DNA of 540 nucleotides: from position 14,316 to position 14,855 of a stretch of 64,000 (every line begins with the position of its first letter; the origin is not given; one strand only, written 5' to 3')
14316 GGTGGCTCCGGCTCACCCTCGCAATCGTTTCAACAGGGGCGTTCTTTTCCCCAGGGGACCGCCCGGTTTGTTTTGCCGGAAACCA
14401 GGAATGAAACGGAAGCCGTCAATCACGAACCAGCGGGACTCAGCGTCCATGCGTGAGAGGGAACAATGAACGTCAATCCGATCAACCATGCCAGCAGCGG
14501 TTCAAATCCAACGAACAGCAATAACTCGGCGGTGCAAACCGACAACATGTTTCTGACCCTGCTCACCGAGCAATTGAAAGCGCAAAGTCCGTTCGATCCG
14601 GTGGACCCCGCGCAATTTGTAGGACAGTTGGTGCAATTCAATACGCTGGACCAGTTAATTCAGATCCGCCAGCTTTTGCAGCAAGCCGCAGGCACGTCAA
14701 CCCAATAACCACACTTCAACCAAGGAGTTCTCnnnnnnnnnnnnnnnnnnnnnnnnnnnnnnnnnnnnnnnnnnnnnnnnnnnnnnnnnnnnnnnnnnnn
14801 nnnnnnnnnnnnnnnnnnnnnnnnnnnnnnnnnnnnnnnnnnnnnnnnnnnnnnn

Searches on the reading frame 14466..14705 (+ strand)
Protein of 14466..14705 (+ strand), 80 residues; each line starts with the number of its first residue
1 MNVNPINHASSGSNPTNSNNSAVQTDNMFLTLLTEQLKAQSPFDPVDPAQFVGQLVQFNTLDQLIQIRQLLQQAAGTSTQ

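Call 63: search_protein_families(library=pfam, proteins=[window:14466-14705:+], max_evalue=0.001)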
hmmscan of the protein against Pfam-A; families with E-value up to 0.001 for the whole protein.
window:14466-14705:+ (80 aa): 1 family
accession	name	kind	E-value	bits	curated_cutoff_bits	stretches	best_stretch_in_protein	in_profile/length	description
PF03963.19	FlgD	-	1.1e-17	64.4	27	1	8-72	10-74/75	Flagellar hook capping protein - N-terminal region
